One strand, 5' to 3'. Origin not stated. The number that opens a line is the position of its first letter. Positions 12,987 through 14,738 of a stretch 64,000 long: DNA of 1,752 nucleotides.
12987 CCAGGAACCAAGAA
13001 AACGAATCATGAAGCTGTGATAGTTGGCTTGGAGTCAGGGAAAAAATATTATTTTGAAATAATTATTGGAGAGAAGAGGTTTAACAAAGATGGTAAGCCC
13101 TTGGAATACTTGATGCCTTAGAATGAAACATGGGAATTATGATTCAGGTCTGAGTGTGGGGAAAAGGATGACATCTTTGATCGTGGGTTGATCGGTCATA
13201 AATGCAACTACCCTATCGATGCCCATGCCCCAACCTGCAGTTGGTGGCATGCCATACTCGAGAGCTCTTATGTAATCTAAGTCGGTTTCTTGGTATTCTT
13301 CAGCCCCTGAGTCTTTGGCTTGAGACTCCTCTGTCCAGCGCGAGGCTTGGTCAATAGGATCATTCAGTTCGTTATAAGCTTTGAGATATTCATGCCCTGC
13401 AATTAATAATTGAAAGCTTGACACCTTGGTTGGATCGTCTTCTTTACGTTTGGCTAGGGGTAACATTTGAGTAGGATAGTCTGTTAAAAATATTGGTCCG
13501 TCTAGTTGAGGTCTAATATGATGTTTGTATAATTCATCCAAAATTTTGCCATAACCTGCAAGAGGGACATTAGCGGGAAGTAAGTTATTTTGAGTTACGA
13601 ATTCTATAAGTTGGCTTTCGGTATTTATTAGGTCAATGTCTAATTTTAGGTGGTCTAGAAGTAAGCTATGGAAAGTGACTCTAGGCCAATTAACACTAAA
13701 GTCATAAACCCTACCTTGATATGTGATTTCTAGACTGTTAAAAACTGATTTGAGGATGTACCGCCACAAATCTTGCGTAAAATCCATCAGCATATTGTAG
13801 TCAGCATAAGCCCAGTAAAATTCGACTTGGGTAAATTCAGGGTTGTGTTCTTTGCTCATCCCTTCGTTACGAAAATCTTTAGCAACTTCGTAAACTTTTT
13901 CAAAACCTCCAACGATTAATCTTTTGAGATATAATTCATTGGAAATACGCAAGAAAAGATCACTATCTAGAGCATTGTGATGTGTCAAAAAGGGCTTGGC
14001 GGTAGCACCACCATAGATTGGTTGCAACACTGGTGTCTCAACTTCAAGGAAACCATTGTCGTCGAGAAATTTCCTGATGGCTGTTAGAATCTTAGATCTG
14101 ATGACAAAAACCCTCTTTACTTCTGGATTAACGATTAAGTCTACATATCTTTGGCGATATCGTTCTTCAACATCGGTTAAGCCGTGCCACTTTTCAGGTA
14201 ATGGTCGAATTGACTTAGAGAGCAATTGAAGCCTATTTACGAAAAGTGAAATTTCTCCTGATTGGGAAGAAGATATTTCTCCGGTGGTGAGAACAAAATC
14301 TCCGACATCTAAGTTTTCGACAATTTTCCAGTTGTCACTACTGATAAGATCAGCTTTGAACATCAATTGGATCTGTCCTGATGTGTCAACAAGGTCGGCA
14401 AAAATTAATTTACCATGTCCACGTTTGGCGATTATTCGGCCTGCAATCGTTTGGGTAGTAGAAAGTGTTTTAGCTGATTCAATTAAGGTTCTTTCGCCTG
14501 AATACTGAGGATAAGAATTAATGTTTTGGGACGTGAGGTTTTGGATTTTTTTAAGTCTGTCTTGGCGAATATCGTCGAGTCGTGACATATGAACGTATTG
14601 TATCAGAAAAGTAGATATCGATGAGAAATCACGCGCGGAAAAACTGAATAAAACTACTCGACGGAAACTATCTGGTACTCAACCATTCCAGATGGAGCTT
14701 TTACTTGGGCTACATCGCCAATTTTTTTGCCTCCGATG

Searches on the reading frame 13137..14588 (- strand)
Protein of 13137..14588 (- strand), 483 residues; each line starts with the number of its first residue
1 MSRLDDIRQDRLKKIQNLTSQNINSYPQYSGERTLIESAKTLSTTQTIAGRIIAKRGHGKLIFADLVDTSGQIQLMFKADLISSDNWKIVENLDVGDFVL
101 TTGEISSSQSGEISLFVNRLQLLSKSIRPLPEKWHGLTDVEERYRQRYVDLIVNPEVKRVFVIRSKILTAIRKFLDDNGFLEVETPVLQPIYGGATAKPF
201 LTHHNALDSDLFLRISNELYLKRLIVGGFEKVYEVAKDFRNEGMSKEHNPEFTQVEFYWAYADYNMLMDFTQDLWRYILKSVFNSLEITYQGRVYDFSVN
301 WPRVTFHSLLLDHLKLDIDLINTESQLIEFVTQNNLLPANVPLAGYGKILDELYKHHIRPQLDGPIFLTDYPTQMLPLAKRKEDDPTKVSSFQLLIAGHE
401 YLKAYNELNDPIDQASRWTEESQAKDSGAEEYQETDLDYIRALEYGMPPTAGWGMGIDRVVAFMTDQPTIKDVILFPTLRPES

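Call 24: search_protein_families(library=pfam, proteins=[window:13137-14588:-], max_evalue=0.001)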
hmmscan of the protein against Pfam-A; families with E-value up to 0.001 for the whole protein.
window:13137-14588:- (483 aa): 2 families
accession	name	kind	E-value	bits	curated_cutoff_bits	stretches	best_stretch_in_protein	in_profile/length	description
PF00152.25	tRNA-synt_2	-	2.7e-86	289.9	25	1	140-479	2-307/308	tRNA synthetases class II (D, K and N)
PF01336.31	tRNA_anti-codon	-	1.4e-15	57.4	27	1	47-123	2-75/75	OB-fold nucleic acid binding domain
